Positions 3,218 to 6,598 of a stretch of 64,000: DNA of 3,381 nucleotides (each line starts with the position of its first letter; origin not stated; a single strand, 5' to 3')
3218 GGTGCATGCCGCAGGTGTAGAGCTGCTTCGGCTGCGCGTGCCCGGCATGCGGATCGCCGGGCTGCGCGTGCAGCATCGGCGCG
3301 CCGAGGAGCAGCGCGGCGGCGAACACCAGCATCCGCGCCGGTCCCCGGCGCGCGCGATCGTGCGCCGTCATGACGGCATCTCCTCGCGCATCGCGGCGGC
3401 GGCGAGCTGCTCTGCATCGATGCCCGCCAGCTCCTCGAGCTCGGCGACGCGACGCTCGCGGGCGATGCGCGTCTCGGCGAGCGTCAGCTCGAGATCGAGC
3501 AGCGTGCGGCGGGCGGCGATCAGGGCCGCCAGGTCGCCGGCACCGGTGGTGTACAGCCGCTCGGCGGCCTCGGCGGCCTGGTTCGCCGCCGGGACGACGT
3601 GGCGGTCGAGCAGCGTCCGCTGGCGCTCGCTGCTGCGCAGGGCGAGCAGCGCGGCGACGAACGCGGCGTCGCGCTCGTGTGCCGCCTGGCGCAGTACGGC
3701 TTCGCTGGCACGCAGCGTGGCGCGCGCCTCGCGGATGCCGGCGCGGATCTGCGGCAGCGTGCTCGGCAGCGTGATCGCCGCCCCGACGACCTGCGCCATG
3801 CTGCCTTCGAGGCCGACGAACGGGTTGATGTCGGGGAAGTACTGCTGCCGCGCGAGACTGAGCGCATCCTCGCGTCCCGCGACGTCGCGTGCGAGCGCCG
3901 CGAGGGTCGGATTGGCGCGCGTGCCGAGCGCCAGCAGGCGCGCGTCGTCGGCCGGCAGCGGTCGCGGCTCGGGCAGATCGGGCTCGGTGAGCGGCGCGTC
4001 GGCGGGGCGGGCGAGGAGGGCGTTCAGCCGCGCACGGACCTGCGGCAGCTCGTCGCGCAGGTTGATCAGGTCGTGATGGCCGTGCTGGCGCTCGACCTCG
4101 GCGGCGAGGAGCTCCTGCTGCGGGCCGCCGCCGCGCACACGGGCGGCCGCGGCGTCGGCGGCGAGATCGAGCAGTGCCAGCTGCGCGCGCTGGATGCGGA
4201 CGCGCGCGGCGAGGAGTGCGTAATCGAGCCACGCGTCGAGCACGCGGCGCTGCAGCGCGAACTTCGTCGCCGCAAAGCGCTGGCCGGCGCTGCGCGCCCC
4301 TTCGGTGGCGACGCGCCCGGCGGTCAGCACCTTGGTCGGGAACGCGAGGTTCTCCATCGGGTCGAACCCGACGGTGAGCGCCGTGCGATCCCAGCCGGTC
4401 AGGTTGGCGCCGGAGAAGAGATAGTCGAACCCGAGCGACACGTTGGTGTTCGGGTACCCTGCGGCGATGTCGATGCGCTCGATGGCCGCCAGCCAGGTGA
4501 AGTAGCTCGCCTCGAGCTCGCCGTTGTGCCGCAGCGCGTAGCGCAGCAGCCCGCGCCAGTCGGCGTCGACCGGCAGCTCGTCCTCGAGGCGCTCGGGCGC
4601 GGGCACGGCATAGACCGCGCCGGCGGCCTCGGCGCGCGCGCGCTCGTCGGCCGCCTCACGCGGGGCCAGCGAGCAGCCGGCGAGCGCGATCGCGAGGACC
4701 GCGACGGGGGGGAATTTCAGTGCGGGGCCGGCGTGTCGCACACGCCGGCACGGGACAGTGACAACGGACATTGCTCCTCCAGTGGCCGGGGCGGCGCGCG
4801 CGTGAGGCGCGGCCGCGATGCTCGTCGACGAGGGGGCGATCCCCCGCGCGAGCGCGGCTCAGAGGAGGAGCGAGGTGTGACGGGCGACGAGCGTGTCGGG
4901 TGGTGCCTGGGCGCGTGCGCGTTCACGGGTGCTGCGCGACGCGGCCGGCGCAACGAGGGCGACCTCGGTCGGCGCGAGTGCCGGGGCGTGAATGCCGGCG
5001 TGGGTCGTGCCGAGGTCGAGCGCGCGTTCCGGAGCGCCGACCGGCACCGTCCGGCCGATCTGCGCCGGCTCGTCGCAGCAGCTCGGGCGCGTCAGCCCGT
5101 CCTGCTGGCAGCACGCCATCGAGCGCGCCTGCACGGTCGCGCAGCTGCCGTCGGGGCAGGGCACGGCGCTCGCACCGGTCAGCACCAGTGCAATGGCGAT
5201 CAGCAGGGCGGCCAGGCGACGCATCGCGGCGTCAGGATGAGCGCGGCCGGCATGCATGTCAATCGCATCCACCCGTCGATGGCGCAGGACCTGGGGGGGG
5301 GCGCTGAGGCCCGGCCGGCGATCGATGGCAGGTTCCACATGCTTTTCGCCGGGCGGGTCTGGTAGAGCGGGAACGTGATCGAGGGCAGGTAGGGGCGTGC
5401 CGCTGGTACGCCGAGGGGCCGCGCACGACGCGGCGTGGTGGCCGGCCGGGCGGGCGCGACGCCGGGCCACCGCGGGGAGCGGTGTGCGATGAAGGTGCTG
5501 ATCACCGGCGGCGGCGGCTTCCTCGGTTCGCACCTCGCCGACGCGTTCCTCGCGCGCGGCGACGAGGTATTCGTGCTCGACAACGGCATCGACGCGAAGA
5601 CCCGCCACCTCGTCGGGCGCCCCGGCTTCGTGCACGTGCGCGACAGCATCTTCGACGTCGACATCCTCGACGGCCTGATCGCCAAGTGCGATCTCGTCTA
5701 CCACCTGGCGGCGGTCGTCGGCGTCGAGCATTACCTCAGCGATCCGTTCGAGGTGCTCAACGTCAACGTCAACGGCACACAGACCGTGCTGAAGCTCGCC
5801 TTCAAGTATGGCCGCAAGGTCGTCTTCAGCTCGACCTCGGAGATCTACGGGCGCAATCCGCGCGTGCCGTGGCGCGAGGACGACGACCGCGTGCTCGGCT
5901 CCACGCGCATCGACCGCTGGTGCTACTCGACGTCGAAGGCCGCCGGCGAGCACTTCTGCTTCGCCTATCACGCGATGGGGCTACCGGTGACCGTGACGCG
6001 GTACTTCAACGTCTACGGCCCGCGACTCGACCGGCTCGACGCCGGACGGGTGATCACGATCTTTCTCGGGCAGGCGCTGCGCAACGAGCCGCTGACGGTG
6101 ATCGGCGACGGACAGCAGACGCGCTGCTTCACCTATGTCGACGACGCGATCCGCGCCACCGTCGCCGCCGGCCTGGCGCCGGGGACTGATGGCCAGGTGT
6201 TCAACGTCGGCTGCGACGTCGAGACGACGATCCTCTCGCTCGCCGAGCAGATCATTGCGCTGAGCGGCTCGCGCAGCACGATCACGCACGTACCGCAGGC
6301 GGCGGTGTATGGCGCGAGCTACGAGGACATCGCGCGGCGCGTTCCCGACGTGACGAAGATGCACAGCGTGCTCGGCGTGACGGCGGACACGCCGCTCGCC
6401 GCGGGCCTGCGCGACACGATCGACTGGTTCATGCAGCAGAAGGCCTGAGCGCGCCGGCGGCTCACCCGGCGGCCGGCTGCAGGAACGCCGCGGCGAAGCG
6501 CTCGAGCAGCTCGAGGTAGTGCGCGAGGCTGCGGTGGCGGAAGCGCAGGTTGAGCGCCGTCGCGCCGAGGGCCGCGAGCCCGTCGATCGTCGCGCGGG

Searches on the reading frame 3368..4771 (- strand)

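Call 56: search_protein_families(library=pfam, proteins=[window:3368-4771:-], max_evalue=0.0001)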
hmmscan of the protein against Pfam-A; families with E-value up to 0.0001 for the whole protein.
window:3368-4771:- (467 aa): 1 family
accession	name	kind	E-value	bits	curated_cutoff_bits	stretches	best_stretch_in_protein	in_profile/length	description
PF02321.23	OEP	-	4.4e-25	89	22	2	281-450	6-187/187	Outer membrane efflux protein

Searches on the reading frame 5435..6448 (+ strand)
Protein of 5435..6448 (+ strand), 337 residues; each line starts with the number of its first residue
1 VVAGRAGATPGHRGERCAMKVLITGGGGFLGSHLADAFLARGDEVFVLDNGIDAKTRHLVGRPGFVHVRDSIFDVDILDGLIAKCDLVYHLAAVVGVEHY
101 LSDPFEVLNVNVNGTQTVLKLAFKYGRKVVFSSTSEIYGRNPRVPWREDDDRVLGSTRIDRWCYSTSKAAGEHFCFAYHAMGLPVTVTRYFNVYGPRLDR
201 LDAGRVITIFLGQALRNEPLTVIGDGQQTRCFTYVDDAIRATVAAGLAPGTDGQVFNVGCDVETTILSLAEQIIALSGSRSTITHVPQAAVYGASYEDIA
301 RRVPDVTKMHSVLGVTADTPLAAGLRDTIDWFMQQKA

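Call 57: search_protein_families(library=pfam, proteins=[window:5435-6448:+], max_evalue=0.0001)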
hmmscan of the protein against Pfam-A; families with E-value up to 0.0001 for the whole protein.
window:5435-6448:+ (337 aa): 6 families
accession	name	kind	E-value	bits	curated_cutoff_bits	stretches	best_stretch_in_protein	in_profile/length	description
PF01370.27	Epimerase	-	4.8e-51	173.9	20.9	1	21-259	1-240/240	NAD dependent epimerase/dehydratase family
PF16363.11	GDP_Man_Dehyd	-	5.7e-42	144.8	27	1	22-327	1-331/332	GDP-mannose 4,6 dehydratase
PF01073.25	3Beta_HSD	-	1.7e-16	60.6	22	1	22-245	1-228/280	3-beta hydroxysteroid dehydrogenase/isomerase family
PF04321.23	RmlD_sub_bind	-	2.6e-16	60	27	1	19-287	1-242/287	RmlD substrate binding domain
PF02719.21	Polysacc_synt_2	-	4.9e-16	59.2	20.2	2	21-134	1-128/293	Polysaccharide biosynthesis protein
PF07993.18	NAD_binding_4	-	1.6e-15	57.4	20.1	1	79-196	83-211/258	Male sterility protein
